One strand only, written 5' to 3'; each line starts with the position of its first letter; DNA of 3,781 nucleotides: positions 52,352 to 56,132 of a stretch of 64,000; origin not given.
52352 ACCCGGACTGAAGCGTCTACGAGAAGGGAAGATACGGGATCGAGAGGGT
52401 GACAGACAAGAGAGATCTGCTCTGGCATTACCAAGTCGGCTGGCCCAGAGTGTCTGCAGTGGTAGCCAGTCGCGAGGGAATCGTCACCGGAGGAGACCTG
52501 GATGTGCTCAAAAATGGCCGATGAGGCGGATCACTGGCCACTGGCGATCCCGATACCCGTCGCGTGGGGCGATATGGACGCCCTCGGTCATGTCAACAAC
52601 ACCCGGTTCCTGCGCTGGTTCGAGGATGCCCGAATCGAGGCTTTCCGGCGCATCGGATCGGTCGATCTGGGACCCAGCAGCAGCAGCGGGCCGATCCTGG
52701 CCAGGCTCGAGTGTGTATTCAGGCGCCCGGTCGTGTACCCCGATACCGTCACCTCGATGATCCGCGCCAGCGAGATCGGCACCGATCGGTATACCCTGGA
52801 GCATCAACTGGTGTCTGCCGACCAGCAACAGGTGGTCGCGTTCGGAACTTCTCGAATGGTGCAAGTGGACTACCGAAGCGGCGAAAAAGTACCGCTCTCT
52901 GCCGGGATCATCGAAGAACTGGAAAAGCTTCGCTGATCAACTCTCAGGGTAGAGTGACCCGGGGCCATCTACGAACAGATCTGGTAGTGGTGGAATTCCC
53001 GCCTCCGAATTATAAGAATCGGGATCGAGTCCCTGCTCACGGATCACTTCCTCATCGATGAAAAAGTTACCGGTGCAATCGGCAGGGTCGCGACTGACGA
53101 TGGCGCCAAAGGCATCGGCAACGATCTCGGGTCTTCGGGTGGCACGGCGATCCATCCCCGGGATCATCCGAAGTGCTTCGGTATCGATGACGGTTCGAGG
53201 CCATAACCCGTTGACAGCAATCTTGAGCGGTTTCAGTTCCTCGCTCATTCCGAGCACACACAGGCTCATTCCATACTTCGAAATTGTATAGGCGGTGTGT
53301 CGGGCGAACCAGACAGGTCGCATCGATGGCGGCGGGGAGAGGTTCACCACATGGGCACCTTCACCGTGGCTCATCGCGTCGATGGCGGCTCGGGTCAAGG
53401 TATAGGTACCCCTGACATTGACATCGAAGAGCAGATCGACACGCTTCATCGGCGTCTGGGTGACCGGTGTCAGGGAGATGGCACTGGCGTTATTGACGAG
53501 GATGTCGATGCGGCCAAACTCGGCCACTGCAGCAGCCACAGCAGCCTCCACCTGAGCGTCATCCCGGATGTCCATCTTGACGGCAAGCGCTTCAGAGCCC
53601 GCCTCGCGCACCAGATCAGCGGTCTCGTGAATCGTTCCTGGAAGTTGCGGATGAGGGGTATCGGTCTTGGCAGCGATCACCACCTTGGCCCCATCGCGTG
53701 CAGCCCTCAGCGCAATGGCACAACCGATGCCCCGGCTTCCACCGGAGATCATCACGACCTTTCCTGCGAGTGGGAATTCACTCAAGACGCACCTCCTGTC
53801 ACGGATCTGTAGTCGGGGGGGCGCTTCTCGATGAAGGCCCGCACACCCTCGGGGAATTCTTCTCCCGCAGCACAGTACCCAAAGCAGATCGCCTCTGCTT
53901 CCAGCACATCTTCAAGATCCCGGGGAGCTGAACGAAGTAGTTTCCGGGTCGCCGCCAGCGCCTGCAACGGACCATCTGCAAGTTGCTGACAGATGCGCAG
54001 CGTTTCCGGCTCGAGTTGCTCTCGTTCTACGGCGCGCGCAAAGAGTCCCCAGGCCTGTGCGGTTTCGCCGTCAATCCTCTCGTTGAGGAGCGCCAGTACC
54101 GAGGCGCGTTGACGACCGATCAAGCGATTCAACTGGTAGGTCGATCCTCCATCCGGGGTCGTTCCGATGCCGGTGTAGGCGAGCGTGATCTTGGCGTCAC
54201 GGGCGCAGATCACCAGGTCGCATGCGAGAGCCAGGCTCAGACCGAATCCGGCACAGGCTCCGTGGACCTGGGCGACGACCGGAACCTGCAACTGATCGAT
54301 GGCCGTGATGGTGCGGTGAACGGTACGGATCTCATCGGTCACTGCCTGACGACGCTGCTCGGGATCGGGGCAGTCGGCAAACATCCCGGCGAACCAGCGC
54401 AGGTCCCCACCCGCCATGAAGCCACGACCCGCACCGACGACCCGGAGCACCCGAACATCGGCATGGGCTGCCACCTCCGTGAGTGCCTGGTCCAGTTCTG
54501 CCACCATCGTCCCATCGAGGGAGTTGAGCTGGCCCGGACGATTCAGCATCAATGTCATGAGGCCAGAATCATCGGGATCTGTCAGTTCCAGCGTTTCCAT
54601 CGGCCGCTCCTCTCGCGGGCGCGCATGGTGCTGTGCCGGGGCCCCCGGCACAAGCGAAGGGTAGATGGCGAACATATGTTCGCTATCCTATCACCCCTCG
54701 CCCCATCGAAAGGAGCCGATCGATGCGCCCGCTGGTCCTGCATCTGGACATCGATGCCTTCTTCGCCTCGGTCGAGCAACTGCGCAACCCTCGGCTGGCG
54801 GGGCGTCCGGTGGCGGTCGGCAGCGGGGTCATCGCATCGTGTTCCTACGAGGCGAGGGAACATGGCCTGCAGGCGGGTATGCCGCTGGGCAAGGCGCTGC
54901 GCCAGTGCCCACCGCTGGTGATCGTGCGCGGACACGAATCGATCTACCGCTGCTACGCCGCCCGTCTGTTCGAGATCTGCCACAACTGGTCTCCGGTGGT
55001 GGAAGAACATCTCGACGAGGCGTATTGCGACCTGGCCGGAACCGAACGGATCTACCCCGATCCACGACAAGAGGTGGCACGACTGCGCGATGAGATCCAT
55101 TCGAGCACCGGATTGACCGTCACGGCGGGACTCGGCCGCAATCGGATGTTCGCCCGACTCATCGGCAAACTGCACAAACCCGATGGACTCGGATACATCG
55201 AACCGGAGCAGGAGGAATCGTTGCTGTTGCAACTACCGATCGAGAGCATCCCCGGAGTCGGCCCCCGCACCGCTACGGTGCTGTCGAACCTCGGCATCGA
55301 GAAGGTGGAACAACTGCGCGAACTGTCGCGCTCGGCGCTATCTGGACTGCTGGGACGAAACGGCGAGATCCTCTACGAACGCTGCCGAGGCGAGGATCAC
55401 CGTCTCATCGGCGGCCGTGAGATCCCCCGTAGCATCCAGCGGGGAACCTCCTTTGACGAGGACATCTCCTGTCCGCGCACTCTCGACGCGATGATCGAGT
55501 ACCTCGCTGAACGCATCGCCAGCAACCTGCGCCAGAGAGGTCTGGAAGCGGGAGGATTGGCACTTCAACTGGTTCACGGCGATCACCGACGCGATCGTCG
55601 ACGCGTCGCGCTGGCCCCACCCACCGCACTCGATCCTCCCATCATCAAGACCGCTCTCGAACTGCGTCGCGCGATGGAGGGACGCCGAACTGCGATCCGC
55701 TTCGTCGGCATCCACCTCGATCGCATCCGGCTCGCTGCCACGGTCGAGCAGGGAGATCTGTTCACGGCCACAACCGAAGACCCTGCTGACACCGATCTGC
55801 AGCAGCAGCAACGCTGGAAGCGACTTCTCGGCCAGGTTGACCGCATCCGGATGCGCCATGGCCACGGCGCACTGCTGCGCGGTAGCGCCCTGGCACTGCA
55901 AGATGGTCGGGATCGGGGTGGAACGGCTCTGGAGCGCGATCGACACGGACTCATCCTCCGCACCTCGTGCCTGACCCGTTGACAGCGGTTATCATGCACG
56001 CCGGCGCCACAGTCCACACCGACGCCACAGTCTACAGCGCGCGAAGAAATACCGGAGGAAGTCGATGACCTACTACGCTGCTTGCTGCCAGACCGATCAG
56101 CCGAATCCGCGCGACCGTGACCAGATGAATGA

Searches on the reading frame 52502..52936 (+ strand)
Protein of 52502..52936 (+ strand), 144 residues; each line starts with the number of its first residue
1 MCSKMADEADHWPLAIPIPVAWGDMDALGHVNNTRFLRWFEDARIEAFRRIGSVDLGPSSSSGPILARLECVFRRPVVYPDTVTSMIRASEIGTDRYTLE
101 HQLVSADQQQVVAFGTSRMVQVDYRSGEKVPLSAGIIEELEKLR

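Call 48: search_protein_families(library=pfam, proteins=[window:52502-52936:+], max_evalue=0.01)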
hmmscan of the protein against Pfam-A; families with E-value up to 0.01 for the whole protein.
window:52502-52936:+ (144 aa): 3 families
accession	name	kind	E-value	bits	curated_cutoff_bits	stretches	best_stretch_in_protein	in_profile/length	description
PF13279.12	4HBT_2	-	9.4e-25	87.9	25.5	1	20-138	1-120/122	Thioesterase-like superfamily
PF03061.28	4HBT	-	1.3e-08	35.5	20.6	1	29-111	2-78/79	Thioesterase superfamily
PF20791.3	Acyl-ACP_TE_C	-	2.9e-06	27.8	21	1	17-43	11-37/101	Acyl-ACP thioesterase C-terminal domain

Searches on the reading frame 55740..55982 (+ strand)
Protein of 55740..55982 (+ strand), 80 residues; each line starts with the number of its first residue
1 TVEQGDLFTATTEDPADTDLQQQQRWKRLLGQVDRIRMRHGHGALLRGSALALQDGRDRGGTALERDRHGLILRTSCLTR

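Call 62: search_protein_families(library=pfam, proteins=[window:55740-55982:+], max_evalue=10)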
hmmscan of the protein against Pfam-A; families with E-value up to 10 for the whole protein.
window:55740-55982:+ (80 aa): 1 family
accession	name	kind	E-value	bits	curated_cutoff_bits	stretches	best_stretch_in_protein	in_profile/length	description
PF22726.1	NCAB2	-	0.36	11.8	27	1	17-42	38-63/80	NACHT C-terminal Alpha/Beta 2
